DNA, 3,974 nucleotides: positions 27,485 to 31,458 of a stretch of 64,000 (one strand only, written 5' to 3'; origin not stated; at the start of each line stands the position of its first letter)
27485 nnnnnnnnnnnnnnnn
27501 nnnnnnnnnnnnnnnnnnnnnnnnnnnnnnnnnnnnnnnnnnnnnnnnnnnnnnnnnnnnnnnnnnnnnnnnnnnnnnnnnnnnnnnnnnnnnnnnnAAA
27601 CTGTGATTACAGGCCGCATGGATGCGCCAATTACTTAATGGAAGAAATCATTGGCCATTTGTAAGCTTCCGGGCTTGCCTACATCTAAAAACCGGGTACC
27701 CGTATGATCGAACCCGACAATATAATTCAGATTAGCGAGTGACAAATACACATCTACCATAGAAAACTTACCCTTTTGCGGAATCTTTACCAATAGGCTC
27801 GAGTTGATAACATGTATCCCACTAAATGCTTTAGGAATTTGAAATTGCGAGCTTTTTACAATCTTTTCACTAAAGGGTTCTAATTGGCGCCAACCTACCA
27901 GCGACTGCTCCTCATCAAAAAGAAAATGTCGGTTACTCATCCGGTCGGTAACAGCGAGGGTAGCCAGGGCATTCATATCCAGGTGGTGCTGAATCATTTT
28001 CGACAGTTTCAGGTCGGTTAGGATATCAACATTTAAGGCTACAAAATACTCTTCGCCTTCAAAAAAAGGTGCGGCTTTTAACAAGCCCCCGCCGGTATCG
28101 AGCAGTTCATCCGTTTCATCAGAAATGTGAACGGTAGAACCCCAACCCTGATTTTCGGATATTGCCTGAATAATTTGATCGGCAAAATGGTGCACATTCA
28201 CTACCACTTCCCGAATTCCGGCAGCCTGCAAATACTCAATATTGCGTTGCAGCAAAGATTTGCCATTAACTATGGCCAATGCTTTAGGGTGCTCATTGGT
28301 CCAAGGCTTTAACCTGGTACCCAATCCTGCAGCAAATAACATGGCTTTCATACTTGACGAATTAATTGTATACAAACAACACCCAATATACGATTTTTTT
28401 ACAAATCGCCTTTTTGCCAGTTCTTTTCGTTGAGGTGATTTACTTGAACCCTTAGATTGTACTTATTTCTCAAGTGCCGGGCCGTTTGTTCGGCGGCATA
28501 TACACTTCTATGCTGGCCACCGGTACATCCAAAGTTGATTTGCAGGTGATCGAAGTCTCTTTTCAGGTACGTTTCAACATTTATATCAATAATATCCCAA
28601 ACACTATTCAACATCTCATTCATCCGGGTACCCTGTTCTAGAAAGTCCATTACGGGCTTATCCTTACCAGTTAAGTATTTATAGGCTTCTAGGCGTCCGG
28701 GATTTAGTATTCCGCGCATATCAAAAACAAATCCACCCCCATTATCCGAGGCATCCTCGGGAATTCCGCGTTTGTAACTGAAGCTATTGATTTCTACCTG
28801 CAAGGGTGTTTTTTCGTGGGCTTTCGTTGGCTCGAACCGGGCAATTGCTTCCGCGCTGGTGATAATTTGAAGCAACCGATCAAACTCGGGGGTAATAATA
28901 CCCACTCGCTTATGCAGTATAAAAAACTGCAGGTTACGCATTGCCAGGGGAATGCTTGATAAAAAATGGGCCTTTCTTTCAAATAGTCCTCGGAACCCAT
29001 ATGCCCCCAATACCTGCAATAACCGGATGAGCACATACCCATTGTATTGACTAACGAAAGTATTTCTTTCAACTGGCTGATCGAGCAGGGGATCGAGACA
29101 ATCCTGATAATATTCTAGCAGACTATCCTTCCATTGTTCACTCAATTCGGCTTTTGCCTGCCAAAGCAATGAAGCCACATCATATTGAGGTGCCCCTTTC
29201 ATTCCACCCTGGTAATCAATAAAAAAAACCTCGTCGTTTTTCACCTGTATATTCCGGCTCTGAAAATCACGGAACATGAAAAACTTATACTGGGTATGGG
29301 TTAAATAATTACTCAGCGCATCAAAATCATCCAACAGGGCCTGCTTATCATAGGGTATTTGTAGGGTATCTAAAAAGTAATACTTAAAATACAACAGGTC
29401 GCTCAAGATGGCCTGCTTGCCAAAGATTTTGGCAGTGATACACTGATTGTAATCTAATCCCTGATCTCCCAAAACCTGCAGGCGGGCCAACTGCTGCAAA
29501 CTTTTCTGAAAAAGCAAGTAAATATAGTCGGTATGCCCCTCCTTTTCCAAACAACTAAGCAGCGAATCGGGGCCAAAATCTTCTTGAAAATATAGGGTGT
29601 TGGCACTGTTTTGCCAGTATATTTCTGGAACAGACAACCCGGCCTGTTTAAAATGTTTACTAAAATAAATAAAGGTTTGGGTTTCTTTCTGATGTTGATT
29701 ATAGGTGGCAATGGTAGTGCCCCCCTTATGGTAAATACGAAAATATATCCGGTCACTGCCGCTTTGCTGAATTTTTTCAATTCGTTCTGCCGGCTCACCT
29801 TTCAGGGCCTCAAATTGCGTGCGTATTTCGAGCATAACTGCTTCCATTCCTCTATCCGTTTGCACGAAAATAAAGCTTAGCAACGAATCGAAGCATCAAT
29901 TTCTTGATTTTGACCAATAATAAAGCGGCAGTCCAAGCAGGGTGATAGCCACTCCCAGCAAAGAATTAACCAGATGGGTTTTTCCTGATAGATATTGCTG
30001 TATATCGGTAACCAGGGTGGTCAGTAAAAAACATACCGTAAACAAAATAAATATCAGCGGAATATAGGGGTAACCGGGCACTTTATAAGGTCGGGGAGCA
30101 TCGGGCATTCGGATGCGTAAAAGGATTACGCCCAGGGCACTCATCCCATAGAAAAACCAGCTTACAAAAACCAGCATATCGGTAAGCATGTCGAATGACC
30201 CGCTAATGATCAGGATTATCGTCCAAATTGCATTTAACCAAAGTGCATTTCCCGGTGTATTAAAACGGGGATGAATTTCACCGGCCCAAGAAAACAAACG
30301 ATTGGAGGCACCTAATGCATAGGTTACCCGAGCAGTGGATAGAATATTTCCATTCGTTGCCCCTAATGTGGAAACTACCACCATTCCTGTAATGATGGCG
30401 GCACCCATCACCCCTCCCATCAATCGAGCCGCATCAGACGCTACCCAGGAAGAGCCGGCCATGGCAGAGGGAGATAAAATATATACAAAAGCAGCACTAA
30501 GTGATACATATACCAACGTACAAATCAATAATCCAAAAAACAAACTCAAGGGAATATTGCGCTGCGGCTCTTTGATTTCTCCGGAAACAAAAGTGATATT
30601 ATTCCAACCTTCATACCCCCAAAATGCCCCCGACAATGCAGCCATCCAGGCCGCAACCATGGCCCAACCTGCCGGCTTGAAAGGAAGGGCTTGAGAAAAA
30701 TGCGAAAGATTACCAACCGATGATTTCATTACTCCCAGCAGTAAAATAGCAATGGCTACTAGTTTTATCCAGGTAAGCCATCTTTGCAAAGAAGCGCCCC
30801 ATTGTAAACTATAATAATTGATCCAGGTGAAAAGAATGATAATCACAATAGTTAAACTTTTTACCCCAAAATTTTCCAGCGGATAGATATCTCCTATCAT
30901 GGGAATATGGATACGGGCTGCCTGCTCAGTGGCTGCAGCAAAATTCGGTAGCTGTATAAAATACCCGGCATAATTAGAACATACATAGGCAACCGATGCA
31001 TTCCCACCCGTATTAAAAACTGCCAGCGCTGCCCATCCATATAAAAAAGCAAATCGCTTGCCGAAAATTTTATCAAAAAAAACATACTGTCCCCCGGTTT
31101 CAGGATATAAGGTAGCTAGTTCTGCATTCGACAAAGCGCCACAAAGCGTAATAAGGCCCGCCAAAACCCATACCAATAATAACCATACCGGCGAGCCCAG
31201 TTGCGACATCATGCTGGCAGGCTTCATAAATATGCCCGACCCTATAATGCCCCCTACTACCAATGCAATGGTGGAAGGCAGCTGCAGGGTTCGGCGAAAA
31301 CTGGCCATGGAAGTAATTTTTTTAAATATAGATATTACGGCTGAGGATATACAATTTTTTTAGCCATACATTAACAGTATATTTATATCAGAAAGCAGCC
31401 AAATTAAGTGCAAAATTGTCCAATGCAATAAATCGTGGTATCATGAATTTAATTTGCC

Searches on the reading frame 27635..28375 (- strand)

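Call 11: search_protein_families(library=pfam, proteins=[window:27635-28375:-], max_evalue=0.001)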
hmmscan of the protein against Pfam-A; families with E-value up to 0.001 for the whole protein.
window:27635-28375:- (246 aa): 2 families
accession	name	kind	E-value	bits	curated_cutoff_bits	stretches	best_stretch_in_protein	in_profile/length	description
PF00483.29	NTP_transferase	-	3.1e-17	63.4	21.2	1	10-244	1-241/245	Nucleotidyl transferase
PF12804.13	NTP_transf_3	-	9.1e-10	39.4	27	1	12-130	2-110/160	MobA-like NTP transferase domain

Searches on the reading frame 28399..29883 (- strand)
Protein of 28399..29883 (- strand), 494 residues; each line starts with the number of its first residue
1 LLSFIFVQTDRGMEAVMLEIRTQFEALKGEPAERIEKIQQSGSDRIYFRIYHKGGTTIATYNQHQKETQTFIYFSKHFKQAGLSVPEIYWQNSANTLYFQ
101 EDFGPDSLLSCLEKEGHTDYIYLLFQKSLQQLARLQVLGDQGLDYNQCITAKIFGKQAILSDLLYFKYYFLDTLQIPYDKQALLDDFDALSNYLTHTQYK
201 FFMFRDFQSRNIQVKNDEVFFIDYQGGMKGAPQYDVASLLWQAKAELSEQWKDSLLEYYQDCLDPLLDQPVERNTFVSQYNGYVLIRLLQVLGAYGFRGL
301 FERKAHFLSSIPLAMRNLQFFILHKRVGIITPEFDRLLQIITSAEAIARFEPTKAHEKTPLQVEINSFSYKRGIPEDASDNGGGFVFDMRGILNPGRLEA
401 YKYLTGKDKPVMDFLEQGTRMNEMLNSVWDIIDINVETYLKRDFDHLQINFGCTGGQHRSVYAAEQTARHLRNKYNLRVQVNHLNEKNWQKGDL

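Call 11: search_protein_families(library=pfam, proteins=[window:28399-29883:-], max_evalue=0.001)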
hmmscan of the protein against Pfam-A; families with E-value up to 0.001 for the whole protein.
window:28399-29883:- (494 aa): 2 families
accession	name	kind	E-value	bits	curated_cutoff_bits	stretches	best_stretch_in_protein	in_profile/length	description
PF22740.1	PapZ_C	-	5.4e-33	114.2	27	1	361-484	1-118/121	RapZ C-terminal domain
PF01636.29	APH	-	4.5e-11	43.4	23.2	1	37-261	4-231/239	Phosphotransferase enzyme family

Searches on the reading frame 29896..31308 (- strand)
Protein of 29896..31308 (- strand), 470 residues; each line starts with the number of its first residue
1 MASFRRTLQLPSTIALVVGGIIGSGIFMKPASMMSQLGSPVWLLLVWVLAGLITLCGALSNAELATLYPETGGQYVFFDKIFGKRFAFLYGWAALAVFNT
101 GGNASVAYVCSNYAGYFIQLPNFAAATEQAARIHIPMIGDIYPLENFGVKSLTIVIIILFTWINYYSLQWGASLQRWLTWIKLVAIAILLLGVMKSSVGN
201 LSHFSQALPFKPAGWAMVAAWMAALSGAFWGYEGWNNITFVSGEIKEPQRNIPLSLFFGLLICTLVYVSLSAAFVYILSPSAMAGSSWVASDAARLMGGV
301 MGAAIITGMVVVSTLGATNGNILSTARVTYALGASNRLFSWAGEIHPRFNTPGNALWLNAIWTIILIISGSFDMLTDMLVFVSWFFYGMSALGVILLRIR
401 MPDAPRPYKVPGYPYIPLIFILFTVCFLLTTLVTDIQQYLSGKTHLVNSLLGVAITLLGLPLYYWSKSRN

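Call 11: search_protein_families(library=pfam, proteins=[window:29896-31308:-], max_evalue=0.001)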
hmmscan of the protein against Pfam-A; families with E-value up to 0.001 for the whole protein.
window:29896-31308:- (470 aa): 2 families
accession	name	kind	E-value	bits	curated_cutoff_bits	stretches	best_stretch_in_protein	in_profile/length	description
PF13520.12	AA_permease_2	-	1.7e-60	205.6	27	1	8-429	1-405/427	Amino acid permease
PF00324.27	AA_permease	-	3e-34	119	24.6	1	17-468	6-462/470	Amino acid permease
